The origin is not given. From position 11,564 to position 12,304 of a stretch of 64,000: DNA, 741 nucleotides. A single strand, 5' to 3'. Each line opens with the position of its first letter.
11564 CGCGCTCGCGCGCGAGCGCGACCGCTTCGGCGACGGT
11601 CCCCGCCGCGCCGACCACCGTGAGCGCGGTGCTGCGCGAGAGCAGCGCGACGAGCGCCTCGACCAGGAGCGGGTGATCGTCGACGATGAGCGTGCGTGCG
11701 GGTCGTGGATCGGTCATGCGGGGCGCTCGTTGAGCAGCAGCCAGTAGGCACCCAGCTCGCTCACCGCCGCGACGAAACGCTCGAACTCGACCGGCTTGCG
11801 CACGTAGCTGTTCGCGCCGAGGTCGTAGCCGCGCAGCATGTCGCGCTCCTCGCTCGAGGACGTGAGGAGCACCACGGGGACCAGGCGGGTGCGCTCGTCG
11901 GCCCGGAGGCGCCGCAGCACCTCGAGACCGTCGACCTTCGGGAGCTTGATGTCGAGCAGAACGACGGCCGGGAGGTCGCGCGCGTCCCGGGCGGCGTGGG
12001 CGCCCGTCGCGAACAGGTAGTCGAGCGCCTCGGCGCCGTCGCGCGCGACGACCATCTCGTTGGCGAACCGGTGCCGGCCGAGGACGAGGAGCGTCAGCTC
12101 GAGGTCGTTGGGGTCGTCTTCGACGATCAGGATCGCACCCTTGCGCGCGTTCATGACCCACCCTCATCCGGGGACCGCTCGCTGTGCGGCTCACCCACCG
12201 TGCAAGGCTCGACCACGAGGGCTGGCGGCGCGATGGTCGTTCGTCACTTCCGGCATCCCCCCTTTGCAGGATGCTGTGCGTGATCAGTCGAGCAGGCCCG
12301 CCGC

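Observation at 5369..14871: Seven consecutive signalling genes fused into one translationally coupled operon (2 HKs, 3 RRs, EAL-REC, GGDEF)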

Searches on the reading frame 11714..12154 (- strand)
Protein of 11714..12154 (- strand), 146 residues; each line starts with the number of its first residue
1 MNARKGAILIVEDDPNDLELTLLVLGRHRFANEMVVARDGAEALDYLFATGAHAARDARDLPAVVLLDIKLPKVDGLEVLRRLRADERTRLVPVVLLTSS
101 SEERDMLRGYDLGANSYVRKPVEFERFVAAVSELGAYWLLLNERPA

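Call 5: search_protein_families(library=pfam, proteins=[window:11714-12154:-], max_evalue=0.01)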
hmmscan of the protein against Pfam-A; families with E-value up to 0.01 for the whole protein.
window:11714-12154:- (146 aa): 1 family
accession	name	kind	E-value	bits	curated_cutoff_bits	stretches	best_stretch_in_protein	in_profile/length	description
PF00072.30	Response_reg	-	4.1e-20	72.5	30.2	1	8-131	1-110/111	Response regulator receiver domain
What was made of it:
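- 11714..12154 (-): Stand-alone receiver (146 aa) of the Rcp / bacteriophytochrome-response-regulator (BRR) family. Pfam REC only (call 5).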

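Call 7: find_encoding_contigs(protein=window:11714-12154:-, flank=10000, max_places=6)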
Protein window:11714-12154:- (146 aa): no gene with exactly this product is on record in the collection.

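Call 27: search_protein_families(library=ncbifam, proteins=[window:11714-12154:-], max_evalue=0.001)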
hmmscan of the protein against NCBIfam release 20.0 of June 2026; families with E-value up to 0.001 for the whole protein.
window:11714-12154:- (146 aa): 83 families (the best 25 are shown)
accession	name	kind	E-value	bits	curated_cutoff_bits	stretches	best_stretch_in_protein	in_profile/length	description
TIGR02154.1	PhoB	equivalog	5.4e-20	71.7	296.2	1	7-131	4-116/226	phosphate regulon transcriptional regulator PhoB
NF040689.1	MtrAB_MtrA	equivalog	4.3e-18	65.5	300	1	8-131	1-109/219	MtrAB system response regulator MtrA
NF007135.0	PRK09581.1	equivalog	2.9e-17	62.6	474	1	7-133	4-118/457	PleD family two-component system response regulator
NF041733.1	resp_reg_CseB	equivalog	4e-15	55.8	350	1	8-131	3-111/228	two-component system response regulator CseB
NF012023.0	PRK15479.1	equivalog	4.2e-15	55.9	337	1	60-130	43-111/224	transcriptional regulator TctD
TIGR01387.1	cztR_silR_copR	subfamily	1.3e-14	54.4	279.2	1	59-132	40-111/218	heavy metal response regulator transcription factor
NF041734.1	resp_reg_RppA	equivalog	3.3e-14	52.8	250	1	8-132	3-115/229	two-component system response regulator RppA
NF008296.0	PRK11083.1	equivalog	3.4e-14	52.8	273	1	6-131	4-114/228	two-component system response regulator CreB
NF041880.1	EPS_EpsF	equivalog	3.5e-14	52.2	900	1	32-124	20-103/492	response regulator EpsF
NF040534.1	resp_reg_YycF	equivalog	1e-13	51.1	340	1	9-131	4-111/231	response regulator YycF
NF007982.1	PRK10710.1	equivalog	1.3e-13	51.1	380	1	5-132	7-119/235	envelope stress response regulator BaeR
NF045944.1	ResRegRpaBCyano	equivalog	1.7e-13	50.5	330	1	28-123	18-100/229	response regulator transcription factor RpaB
NF007546.0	PRK10161.1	equivalog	2.1e-13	50.4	471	1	8-131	5-116/229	phosphate response regulator transcription factor PhoB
NF007005.1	PRK09468.1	equivalog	2.8e-13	49.9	331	1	7-131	5-115/237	osmolarity response regulator transcription factor OmpR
NF053854.1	RespRegPhoBBctds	equivalog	1.2e-12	47.7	270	1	63-131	43-111/225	two-component system response regulator PhoB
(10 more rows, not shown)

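Call 71: find_related_loci(query=window:11714-12154:-, collection=metagenome_contigs, flank=10000)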
Query window:11714-12154:- (146 aa) in metagenome_contigs; peptide patterns used: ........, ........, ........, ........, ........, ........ (x = any residue, [..] = any of these).
600 stretches matched a pattern (row limit reached: there are more); 460 encode a relative of the query (tblastn E <= 1e-3); the best 80 are kept; 80 distinct loci.
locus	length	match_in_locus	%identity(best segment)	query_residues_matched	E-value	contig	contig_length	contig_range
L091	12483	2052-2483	67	2-145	1e-61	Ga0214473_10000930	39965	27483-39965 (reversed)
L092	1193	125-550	66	1-143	3e-63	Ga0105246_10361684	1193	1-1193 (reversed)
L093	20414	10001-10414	67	8-145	1e-59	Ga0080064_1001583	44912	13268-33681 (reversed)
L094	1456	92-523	67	1-146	2e-62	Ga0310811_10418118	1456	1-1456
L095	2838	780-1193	65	8-145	1e-59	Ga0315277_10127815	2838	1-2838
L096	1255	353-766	67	8-145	1e-62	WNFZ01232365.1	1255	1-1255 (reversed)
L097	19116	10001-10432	65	1-145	4e-59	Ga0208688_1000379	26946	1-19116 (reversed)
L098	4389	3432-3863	66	2-145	2e-59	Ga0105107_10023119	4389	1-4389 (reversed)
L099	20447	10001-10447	63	2-145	7e-59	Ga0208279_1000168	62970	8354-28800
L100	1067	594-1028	61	2-146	2e-62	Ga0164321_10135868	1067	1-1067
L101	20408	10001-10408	65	8-143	2e-58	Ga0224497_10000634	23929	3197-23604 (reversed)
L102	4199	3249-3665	65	7-145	3e-58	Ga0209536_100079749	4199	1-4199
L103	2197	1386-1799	61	8-145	4e-59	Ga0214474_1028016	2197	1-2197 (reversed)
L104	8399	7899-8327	63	1-145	4e-58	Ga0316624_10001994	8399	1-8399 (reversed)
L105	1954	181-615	58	2-146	3e-59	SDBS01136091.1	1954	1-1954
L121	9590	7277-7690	64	8-145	1e-56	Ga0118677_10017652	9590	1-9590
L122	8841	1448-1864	65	7-145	2e-56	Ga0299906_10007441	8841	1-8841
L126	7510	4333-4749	62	8-146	1e-55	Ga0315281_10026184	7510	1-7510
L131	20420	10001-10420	59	7-146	3e-55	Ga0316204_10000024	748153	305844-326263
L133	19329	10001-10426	60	4-145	2e-55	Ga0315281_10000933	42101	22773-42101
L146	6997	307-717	64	8-145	4e-54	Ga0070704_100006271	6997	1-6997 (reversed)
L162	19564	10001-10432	58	2-145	2e-53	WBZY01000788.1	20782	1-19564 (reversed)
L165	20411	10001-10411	63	8-145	2e-53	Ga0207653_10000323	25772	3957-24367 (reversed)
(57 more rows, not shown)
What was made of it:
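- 11714..12154 (-): 460 relatives in metagenomes, the best 80 at 56-67% identity (call 71).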

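Call 74: search_protein_families(library=pfam, proteins=[L165:9980-10426:+, L165:10423-13098:+, L165:12978-14831:+, L165:15161-16507:+, L165:8847-9872:-, L165:7955-8773:-, L165:17228-18352:-, L165:16388-17185:-], max_evalue=0.0001)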
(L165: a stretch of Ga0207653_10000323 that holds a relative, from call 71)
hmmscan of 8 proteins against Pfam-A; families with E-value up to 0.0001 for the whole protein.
L165:9980-10426:+ (148 aa): 1 family
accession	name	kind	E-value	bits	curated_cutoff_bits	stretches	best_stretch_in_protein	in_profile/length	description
PF00072.30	Response_reg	-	1.1e-19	71.1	30.2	1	8-130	1-110/111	Response regulator receiver domain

L165:10423-13098:+ (891 aa): 6 families
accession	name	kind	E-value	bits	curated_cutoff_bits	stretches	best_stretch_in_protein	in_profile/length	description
PF00563.25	EAL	-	3.8e-78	262.5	31.3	1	639-872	3-236/236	EAL domain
PF00990.26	GGDEF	-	2.5e-36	125.3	23.8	1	464-617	1-158/161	Diguanylate cyclase, GGDEF domain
PF13185.12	GAF_2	-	1.7e-21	77.3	28.6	2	154-285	5-135/136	GAF domain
PF01590.32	GAF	-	7.4e-19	69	22.4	2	154-282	3-130/133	GAF domain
PF13492.12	GAF_3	-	2e-17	64.2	27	2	321-446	6-129/129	GAF domain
PF00072.30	Response_reg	-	1.8e-11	44.6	30.2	1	8-108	2-100/111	Response regulator receiver domain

L165:12978-14831:+ (617 aa): 3 families
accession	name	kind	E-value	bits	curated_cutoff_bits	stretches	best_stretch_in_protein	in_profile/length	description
PF02518.31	HATPase_c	-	4.4e-21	75.8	26.4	1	497-607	1-109/111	Histidine kinase-, DNA gyrase B-, and HSP90-like ATPase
PF00512.31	HisKA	-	1.4e-13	51.1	26.9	1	389-454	2-64/66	His Kinase A (phospho-acceptor) domain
PF02743.24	dCache_1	-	1.7e-06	28.2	45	1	93-304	12-239/240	Cache domain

L165:15161-16507:+ (448 aa): 2 families
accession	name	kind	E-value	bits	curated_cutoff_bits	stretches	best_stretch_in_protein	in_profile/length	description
PF00563.25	EAL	-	4e-48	164.3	31.3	1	201-423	3-236/236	EAL domain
PF01590.32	GAF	-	3e-08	34.7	22.4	1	53-184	7-132/133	GAF domain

L165:8847-9872:- (341 aa): 5 families
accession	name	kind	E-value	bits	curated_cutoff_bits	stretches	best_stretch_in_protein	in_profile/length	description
PF08448.16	PAS_4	-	2.3e-19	70.1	23.1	2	98-206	1-109/110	PAS fold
PF00196.25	GerE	-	7.2e-13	48.4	23.5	1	24-78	3-57/57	Bacterial regulatory proteins, luxR family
PF00989.32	PAS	-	3.7e-09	37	22.6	1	221-330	5-108/113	PAS fold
PF13188.13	PAS_8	-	7.6e-09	35.6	21.8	1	221-252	5-37/65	PAS domain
PF13426.13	PAS_9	-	2.5e-05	24.9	27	0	109-203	7-102/103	PAS domain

L165:7955-8773:- (272 aa): 1 family
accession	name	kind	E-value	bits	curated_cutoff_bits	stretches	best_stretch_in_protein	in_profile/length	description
PF06386.16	GvpL_GvpF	-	4.6e-73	246.7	23.6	1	18-258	1-244/245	Gas vesicle synthesis protein GvpL/GvpF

L165:17228-18352:- (374 aa): 4 families
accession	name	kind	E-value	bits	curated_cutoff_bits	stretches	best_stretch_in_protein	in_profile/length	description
PF01266.30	DAO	-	3.9e-63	214.6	27.9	1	28-357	1-352/353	FAD dependent oxidoreductase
PF13450.12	NAD_binding_8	-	1.1e-06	29.3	21.9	1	31-71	1-43/68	NAD(P)-binding Rossmann-like domain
PF01946.23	Thi4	-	1.9e-05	24.5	26.2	1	21-58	12-50/235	Thi4 family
PF01494.25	FAD_binding_3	-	5.2e-05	23.1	22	0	27-62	2-37/349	FAD binding domain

L165:16388-17185:- (265 aa): 0 families

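Call 76: search_protein_families(library=pfam, proteins=[L093:10438-12558:+, L122:1904-3631:+, L126:4779-7289:+, L131:10451-12190:+, L133:10392-12149:+, L162:10456-12675:+, L146:729-3404:+, L121:5954-7210:+], max_evalue=0.001)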
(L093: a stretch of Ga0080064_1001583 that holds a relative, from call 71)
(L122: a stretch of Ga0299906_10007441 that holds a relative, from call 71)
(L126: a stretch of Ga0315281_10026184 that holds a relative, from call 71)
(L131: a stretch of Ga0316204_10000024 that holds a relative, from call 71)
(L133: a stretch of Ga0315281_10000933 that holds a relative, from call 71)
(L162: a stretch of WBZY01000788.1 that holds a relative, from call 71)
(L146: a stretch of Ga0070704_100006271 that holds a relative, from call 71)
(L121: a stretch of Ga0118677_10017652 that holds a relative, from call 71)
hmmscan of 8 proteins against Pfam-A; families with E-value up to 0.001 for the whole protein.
L093:10438-12558:+ (706 aa): 6 families
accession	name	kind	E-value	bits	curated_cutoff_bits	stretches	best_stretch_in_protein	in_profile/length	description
PF00563.25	EAL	-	4.8e-76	255.7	31.3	1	446-679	3-236/236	EAL domain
PF00990.26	GGDEF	-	3.5e-43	147.6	23.8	1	270-423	1-158/161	Diguanylate cyclase, GGDEF domain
PF08447.18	PAS_3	-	8.1e-20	71.3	25.6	1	165-252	2-88/89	PAS fold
PF00072.30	Response_reg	-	6.2e-16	59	30.2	1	8-114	2-107/111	Response regulator receiver domain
PF00989.32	PAS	-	0.00012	22.6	22.6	0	150-256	9-113/113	PAS fold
PF13426.13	PAS_9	-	0.00016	22.3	27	1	165-258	14-103/103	PAS domain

L122:1904-3631:+ (575 aa): 3 families
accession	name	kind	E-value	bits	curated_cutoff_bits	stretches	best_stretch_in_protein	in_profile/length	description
PF00563.25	EAL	-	5.6e-76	255.5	31.3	1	317-552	2-236/236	EAL domain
PF00990.26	GGDEF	-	9.2e-44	149.5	23.8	1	141-295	1-158/161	Diguanylate cyclase, GGDEF domain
PF00072.30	Response_reg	-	4.9e-14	52.9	30.2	1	8-116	2-109/111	Response regulator receiver domain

L126:4779-7289:+ (836 aa): 8 families
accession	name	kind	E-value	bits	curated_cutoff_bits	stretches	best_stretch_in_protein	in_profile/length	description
PF00563.25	EAL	-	2e-73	247.1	31.3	1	585-821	2-236/236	EAL domain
PF00990.26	GGDEF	-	2.6e-49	167.5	23.8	1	408-565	1-161/161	Diguanylate cyclase, GGDEF domain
PF13426.13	PAS_9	-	2.6e-20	73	27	2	291-396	2-103/103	PAS domain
PF08447.18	PAS_3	-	5.3e-20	71.9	25.6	1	176-262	3-89/89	PAS fold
PF00989.32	PAS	-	9.8e-18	64.7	22.6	1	281-394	2-113/113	PAS fold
PF08448.16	PAS_4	-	3.6e-15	56.6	23.1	2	288-398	3-109/110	PAS fold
PF00072.30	Response_reg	-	9.7e-15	55.1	30.2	1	14-119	1-105/111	Response regulator receiver domain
PF13188.13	PAS_8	-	3.9e-07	30.2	21.8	1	280-333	1-54/65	PAS domain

L131:10451-12190:+ (579 aa): 3 families
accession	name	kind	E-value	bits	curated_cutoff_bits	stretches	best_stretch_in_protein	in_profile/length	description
PF00563.25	EAL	-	7e-59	199.5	31.3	1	330-562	4-231/236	EAL domain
PF00990.26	GGDEF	-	4e-43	147.4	23.8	1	148-306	1-161/161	Diguanylate cyclase, GGDEF domain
PF00072.30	Response_reg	-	7.7e-12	45.8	30.2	1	14-123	1-109/111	Response regulator receiver domain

L133:10392-12149:+ (585 aa): 3 families
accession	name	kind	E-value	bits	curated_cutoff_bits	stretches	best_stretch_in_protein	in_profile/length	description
PF00563.25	EAL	-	1.5e-60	204.9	31.3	1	338-575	3-236/236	EAL domain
PF00990.26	GGDEF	-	8.7e-44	149.6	23.8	1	159-314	1-160/161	Diguanylate cyclase, GGDEF domain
PF00072.30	Response_reg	-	8.3e-14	52.1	30.2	1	25-135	1-110/111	Response regulator receiver domain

L162:10456-12675:+ (739 aa): 5 families
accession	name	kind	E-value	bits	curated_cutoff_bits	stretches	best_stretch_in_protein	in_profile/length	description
PF00563.25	EAL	-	2.3e-72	243.6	31.3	1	486-720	3-236/236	EAL domain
PF00990.26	GGDEF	-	2.1e-53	180.8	23.8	1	308-464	1-160/161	Diguanylate cyclase, GGDEF domain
PF08447.18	PAS_3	-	8.8e-20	71.2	25.6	1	165-252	2-89/89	PAS fold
PF00072.30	Response_reg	-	2.7e-12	47.3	30.2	1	7-116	1-109/111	Response regulator receiver domain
PF22335.1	Cas10-Cmr2_palm2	-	0.00058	20.4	27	0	369-465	39-131/133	Cas10/Cmr2, second palm domain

L146:729-3404:+ (891 aa): 6 families
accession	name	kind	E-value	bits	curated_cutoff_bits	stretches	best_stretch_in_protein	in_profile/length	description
PF00563.25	EAL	-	1.1e-78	264.3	31.3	1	639-872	3-236/236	EAL domain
PF00990.26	GGDEF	-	1.2e-34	119.9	23.8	1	464-615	1-156/161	Diguanylate cyclase, GGDEF domain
PF13185.12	GAF_2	-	5.4e-21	75.7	28.6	2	154-285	5-135/136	GAF domain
PF01590.32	GAF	-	2.2e-20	74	22.4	2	154-282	3-130/133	GAF domain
PF13492.12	GAF_3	-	2.4e-16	60.8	27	2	158-285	7-127/129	GAF domain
PF00072.30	Response_reg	-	5.5e-13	49.5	30.2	1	8-108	2-100/111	Response regulator receiver domain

L121:5954-7210:+ (418 aa): 6 families
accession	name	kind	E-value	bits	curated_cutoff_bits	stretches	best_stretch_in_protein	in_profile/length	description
PF00990.26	GGDEF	-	2.6e-35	122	23.8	1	265-409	2-155/161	Diguanylate cyclase, GGDEF domain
PF00072.30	Response_reg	-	4.9e-17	62.5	30.2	1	7-108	1-100/111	Response regulator receiver domain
PF13426.13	PAS_9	-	4.5e-06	27.3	27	1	158-250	6-101/103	PAS domain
PF00989.32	PAS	-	0.00011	22.7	22.6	1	144-246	3-109/113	PAS fold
PF17853.6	GGDEF_2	-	0.00012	22.8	24.5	1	314-390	33-98/116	GGDEF-like domain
PF13188.13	PAS_8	-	0.00029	21.1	21.8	0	142-198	1-55/65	PAS domain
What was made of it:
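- All 8 of those genes, plus the GGDEF-only gene of L121, carry their own REC (calls 74, 76).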

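Call 80: search_solved_structures(query=window:11714-12154:-, max_evalue=1e-8, show_alignments=2)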
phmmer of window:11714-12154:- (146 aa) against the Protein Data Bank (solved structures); distinct sequences matched with E-value up to 1e-8: 66 (the best 60 are shown).
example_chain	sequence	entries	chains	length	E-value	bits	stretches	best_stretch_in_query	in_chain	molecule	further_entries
5ic5_A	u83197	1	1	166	1.2e-47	164.6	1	8-145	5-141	Candidate response regulator, CheY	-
5brj_A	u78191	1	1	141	1.9e-47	164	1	7-143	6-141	Two component response regulator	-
5te9_A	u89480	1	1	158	6e-27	97.6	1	8-139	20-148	Response regulator receiver protein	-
3heb_A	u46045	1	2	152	3.2e-24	88.8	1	7-141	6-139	Response regulator receiver domain protein (CheY)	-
1k66_A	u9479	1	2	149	4.5e-24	88.3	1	7-140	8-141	Phytochrome Response Regulator RcpB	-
6xvu_A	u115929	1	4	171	1.8e-23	86.4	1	8-139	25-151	Response regulator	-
8avv_A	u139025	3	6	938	2.4e-22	82.8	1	8-139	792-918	Bacteriophytochrome,Response regulator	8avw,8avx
9g86_A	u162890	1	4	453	5.8e-22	81.5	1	54-143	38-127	Response regulator PleD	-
9g85_A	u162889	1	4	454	5.8e-22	81.5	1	54-143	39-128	Response regulator PleD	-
1w25_A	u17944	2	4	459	6e-22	81.5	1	54-143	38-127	STALKED-CELL DIFFERENTIATION CONTROLLING PROTEIN | RESPONSE REGULATOR PLED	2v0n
2wb4_A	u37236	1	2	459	6e-22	81.5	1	54-143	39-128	DIGUANYLATE CYCLASE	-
1k68_A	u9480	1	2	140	2.1e-21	79.7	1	8-141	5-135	Phytochrome Response Regulator RcpA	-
4zyl_A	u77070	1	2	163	7.7e-21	77.9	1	7-140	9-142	RphyB protein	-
1jlk_A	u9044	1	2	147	5.3e-18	68.7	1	7-140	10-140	Response regulator RCP1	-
1i3c_A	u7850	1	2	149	5.5e-18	68.6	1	7-140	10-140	RESPONSE REGULATOR RCP1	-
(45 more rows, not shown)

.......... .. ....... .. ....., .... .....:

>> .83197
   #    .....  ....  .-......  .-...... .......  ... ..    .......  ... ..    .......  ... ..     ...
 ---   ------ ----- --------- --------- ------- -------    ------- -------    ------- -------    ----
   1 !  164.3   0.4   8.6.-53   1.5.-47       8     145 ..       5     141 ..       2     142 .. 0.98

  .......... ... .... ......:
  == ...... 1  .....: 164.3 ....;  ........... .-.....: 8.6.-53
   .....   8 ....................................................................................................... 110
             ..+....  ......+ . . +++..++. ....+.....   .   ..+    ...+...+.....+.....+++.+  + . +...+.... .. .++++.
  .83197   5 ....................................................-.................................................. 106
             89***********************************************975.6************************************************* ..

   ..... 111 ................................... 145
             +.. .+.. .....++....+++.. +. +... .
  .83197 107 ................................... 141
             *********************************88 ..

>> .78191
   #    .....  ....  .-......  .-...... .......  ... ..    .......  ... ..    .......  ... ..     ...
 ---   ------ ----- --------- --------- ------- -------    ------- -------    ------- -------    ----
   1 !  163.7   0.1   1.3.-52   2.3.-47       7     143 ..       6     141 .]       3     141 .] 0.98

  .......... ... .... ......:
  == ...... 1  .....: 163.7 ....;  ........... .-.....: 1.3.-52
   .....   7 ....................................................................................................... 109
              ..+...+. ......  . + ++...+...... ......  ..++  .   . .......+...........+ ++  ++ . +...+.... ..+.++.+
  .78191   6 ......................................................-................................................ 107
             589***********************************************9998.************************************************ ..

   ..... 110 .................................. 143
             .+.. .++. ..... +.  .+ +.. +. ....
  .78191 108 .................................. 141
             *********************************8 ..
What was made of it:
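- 11714..12154 (-): PDB sequence search: E = 1e-47 to 5ic5 and 5brj, 4.5e-24 to RcpB, 5e-18 to Rcp1 (call 80).
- On Rcp / bacteriophytochrome response regulator (BRR) family of stand-alone receivers: E = 4.5e-24 to RcpB, 2.1e-21 to RcpA and 5e-18 to Rcp1 (call 80).
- Closest known: Caulobacter PleC/DivJ - DivK - PleD. Different: REC belongs to the Rcp/BRR family rather than the DivK family: DivK scores E = 1.4e-9 against 1e-47 for the 5ic5 and 5brj chains (call 80).
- REC belongs to the Rcp/BRR family (call 80).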
